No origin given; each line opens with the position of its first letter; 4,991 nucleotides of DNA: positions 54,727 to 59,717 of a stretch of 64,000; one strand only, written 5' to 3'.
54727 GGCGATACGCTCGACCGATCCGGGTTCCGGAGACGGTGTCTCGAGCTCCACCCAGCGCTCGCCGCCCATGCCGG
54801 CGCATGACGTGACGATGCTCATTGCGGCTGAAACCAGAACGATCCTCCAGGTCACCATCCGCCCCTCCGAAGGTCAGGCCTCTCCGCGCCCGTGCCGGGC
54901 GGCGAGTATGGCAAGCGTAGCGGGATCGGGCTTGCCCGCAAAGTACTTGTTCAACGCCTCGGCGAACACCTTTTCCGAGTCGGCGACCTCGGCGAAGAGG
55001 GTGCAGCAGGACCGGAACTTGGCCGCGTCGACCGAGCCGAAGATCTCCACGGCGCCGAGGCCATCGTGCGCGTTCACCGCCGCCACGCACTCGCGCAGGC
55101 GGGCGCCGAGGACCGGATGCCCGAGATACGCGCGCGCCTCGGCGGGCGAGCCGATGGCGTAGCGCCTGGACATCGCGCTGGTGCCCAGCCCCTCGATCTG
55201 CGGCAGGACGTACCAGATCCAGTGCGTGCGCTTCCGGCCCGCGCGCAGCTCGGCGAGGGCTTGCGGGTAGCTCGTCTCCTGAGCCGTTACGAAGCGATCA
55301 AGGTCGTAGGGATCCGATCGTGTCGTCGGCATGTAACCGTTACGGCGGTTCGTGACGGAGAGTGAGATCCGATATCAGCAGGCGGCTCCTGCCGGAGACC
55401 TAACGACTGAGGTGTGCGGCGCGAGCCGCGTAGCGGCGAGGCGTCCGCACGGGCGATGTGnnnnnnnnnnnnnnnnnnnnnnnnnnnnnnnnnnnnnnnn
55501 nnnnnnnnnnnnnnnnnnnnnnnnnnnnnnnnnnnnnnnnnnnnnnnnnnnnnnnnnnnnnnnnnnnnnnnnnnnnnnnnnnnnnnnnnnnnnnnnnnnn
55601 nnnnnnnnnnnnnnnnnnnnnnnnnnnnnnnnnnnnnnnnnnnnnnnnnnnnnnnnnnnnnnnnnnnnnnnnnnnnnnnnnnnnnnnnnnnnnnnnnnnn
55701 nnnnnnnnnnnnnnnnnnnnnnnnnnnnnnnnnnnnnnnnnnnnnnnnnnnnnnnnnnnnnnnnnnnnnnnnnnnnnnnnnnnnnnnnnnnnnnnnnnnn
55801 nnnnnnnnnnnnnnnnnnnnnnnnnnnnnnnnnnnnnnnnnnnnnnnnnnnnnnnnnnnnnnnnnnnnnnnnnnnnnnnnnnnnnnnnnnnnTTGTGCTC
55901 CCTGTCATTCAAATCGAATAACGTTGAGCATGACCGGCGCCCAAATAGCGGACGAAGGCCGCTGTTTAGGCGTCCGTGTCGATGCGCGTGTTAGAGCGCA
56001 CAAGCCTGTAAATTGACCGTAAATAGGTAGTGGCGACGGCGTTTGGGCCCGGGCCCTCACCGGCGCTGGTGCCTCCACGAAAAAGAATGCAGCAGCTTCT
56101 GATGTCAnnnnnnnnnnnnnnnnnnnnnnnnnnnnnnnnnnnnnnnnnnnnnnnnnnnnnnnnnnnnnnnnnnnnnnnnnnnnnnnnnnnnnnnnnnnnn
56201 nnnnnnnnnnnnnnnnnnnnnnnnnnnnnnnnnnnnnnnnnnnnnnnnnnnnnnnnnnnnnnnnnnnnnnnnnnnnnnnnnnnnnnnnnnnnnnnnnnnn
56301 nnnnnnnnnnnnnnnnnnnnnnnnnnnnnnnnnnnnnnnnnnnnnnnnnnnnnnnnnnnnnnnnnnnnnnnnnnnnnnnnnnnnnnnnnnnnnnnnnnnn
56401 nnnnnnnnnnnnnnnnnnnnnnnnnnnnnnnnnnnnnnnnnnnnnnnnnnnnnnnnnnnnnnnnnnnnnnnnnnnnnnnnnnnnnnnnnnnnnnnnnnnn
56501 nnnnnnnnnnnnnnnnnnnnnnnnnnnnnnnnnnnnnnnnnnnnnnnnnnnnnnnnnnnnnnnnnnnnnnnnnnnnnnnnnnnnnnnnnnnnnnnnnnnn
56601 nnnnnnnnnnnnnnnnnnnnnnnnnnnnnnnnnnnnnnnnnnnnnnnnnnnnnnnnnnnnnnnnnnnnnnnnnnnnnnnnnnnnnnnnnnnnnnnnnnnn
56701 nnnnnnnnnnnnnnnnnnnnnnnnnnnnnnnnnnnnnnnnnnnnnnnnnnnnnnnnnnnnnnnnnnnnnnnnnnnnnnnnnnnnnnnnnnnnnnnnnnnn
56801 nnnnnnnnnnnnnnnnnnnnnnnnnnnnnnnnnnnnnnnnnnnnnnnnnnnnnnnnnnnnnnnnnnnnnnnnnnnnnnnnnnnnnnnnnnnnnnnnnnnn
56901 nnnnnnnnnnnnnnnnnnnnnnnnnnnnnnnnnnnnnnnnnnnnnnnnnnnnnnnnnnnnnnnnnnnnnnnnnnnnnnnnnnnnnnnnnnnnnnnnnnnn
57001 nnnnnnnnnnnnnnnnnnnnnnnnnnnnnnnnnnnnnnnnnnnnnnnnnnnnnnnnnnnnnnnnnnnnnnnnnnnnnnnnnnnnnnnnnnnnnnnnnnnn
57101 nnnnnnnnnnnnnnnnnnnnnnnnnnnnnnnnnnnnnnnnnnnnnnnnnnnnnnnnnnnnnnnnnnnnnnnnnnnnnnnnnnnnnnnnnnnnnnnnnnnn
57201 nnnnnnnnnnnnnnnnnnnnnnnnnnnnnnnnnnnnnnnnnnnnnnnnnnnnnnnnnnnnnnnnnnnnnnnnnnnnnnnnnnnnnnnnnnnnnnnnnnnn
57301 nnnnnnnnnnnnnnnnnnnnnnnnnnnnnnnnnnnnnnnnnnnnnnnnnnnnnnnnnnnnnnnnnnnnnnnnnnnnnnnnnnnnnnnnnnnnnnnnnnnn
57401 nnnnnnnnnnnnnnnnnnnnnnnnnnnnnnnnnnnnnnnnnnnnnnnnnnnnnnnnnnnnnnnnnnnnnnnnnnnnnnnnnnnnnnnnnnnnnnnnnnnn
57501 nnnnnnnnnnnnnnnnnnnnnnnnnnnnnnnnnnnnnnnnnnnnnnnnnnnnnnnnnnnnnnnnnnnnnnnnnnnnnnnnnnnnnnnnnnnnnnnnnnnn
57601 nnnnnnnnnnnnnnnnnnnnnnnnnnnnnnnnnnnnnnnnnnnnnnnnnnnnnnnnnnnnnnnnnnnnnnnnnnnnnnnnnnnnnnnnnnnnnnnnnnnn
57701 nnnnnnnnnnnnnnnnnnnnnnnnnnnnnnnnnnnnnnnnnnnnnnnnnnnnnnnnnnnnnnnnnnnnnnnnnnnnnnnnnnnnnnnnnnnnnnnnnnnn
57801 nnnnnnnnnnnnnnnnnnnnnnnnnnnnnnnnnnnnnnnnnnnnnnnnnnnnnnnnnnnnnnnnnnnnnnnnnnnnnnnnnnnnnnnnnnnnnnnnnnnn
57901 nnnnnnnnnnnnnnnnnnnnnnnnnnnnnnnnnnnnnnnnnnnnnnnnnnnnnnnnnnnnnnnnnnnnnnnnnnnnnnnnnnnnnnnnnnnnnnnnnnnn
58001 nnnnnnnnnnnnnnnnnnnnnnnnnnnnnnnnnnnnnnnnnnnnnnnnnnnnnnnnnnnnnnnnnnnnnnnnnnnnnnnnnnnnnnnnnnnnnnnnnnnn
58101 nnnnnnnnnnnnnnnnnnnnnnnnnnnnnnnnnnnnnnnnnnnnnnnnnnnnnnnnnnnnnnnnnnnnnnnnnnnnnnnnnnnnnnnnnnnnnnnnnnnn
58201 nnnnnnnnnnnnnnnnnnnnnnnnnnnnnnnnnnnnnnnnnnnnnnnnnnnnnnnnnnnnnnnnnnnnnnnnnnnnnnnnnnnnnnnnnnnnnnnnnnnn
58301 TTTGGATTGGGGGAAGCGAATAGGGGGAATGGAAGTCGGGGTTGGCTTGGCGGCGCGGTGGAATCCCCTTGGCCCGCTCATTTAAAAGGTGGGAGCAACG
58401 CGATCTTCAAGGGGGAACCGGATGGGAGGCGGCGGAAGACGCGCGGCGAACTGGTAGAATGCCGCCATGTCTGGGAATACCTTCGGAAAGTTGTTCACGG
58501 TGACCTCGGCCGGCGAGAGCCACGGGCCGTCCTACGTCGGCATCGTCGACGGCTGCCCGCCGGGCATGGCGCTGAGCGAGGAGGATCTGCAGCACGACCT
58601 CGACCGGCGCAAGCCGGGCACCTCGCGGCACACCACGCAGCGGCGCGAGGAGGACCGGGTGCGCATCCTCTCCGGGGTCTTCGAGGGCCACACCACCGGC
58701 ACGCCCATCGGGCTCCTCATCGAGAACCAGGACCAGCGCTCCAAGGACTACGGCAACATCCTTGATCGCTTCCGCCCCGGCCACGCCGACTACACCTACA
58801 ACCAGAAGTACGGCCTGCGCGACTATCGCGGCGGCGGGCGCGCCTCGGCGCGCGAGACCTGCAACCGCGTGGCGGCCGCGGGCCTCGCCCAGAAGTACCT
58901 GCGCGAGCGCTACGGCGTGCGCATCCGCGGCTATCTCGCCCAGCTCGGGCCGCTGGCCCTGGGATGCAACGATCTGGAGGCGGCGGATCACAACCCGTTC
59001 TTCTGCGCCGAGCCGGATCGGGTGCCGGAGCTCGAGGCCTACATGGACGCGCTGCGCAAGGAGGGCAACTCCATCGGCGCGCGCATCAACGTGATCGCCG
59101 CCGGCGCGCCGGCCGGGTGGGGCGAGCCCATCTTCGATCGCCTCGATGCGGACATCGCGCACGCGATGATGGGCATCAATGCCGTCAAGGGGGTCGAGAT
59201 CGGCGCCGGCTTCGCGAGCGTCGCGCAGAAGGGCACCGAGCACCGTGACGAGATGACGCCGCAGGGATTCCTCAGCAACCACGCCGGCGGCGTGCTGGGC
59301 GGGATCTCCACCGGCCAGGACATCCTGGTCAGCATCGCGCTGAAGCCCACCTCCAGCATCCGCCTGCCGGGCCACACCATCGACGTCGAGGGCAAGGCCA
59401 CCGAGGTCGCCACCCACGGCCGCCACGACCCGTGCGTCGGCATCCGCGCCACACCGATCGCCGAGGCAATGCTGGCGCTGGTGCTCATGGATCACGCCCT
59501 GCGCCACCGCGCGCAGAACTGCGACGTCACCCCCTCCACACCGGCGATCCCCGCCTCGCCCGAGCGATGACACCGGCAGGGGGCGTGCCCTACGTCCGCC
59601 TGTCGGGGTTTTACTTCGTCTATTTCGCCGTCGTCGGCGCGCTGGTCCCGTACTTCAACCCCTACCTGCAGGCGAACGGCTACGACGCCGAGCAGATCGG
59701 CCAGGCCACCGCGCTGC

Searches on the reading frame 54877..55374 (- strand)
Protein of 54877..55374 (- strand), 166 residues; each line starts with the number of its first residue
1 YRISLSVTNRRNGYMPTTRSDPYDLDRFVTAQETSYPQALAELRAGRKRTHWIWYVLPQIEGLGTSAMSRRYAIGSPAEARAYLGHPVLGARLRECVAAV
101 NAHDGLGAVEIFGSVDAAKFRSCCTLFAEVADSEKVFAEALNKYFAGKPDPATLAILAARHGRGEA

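Call 57: search_protein_families(library=pfam, proteins=[window:54877-55374:-], max_evalue=0.0001)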
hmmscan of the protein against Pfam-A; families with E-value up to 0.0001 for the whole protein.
window:54877-55374:- (166 aa): 1 family
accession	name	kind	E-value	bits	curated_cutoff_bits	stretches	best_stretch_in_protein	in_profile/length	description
PF08837.16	DUF1810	-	3.7e-57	192.5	25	1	23-157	2-136/136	Protein of unknown function (DUF1810)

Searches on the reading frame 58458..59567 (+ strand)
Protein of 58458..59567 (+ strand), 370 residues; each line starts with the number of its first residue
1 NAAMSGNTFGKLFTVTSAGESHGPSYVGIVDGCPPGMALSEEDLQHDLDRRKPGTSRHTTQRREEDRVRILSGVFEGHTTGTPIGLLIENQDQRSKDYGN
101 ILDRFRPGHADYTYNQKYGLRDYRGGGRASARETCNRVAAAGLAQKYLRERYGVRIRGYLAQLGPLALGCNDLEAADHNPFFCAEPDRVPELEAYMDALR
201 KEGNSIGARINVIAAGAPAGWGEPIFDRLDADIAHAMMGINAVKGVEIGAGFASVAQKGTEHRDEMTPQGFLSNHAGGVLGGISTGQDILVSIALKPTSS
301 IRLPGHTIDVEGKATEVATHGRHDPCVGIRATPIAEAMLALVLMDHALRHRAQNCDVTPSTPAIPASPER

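Call 57: search_protein_families(library=pfam, proteins=[window:58458-59567:+], max_evalue=0.0001)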
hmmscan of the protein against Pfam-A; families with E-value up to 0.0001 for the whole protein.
window:58458-59567:+ (370 aa): 1 family
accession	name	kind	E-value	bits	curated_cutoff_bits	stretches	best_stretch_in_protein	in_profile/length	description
PF01264.26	Chorismate_synt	-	1.8e-132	441.5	27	1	13-348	1-327/327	Chorismate synthase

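Call 77: find_homologous_proteins(query=window:58467-59567:+, max_evalue=1e-30)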
Query window:58467-59567:+ (367 aa): 8000 proteins with E <= 1e-30 among 8000 candidates; the best 120 are listed.
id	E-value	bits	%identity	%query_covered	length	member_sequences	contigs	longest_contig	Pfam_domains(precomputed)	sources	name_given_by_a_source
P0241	2.2e-235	799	94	100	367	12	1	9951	PF01264.27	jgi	jgi:chorismate synthase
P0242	8.1e-215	731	87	100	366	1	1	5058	PF01264.27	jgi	jgi:chorismate synthase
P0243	2.2e-213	726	86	100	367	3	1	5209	PF01264.27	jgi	jgi:chorismate synthase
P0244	2.1e-212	723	87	99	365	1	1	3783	PF01264.27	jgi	jgi:chorismate synthase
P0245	4.2e-210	715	85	99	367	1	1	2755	PF01264.27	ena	-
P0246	9.8e-210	714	86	99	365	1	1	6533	PF01264.27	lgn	-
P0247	1.5e-205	700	84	99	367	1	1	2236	PF01264.27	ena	-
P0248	8.0e-203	691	82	100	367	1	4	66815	PF01264.27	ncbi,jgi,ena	-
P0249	1.1e-202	691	84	99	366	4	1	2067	PF01264.27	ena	-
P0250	1.7e-202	690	81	100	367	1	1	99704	PF01264.27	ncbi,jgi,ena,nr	ncbi:MAG TPA: chorismate synthase [Gammaproteobacteria bacterium]|nr:chorismate synthase [Gammaprote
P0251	2.1e-202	690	83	99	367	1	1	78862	PF01264.27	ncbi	ncbi:MAG: chorismate synthase [Chromatiales bacterium]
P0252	8.8e-202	688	81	99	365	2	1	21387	PF01264.27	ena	-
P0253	7.6e-201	685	82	99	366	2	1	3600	PF01264.27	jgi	jgi:chorismate synthase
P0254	1.7e-200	684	83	98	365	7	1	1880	PF01264.27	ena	-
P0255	1.6e-199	681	82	99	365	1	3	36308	PF01264.27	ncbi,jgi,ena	-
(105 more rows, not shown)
